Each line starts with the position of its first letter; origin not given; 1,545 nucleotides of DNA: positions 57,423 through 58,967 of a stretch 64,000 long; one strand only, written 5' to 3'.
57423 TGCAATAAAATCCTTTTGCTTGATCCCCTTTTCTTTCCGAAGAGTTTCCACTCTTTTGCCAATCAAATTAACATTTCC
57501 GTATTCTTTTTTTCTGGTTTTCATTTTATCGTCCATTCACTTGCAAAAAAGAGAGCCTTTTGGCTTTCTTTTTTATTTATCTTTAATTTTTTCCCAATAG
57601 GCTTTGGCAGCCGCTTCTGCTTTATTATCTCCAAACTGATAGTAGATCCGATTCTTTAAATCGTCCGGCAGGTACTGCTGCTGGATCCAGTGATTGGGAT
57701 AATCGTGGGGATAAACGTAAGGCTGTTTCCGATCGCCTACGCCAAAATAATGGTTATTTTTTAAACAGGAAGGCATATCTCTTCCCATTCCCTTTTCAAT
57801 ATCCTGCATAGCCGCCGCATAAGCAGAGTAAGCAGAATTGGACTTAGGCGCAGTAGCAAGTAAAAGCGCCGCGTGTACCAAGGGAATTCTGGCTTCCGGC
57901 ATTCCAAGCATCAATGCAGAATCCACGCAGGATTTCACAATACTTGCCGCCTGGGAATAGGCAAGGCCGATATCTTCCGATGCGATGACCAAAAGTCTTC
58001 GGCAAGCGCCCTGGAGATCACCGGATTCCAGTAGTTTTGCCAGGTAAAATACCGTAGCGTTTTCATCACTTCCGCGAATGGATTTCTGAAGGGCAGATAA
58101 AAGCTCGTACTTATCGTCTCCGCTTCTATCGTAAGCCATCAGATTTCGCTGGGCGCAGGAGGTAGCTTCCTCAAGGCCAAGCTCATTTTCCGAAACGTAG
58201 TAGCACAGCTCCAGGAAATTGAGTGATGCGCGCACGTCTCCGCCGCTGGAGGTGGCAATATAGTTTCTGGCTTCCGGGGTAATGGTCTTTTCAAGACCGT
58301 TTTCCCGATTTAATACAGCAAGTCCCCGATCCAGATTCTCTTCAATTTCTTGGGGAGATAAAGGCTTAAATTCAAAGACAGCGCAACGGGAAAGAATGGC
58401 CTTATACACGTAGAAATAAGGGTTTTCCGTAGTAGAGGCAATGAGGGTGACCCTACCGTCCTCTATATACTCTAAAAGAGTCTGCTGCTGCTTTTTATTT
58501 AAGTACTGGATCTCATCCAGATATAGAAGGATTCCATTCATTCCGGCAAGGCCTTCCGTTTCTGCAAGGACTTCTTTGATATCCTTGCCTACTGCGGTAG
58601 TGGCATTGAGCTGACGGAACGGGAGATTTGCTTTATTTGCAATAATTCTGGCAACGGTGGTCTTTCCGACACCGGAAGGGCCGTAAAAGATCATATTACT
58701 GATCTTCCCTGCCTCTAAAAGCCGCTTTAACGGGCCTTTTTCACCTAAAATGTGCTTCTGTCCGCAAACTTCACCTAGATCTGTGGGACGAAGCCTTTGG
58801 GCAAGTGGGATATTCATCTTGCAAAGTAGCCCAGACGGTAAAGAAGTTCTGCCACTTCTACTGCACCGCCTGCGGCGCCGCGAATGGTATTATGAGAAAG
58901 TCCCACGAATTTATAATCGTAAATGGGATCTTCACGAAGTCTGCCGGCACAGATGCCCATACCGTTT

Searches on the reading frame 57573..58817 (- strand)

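Call 80: search_protein_families(library=pfam, proteins=[window:57573-58817:-], max_evalue=0.0001)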
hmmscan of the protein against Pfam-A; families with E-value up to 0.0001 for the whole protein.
window:57573-58817:- (414 aa): 9 families
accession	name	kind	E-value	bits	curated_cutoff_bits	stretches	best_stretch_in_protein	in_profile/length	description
PF12002.13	MgsA_C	-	3e-56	190.3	27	1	249-412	1-167/167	MgsA AAA+ ATPase C terminal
PF16193.11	AAA_assoc_2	-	3.5e-19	69.3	34.3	1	178-248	6-81/81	AAA C-terminal domain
PF00004.35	AAA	-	4.2e-14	53.5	21.2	1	42-152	1-130/131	ATPase family associated with various cellular activities (AAA)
PF05496.18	RuvB_N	-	1e-09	38.8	27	1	9-127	1-117/159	Holliday junction DNA helicase RuvB P-loop domain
PF14532.12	Sigma54_activ_2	-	1.5e-07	32.2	25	1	40-131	22-109/138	Sigma-54 interaction domain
PF00158.32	Sigma54_activat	-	2.6e-06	27.6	20.2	0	94-131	93-130/168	Sigma-54 interaction domain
PF07728.20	AAA_5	-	5.1e-06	27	22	0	41-131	1-103/139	AAA domain (dynein-related subfamily)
PF13173.12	AAA_14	-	4.6e-05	23.9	27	0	42-158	5-128/129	AAA domain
PF01078.27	Mg_chelatase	-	8.2e-05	22.5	20.3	0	35-60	19-43/207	Magnesium chelatase, subunit ChlI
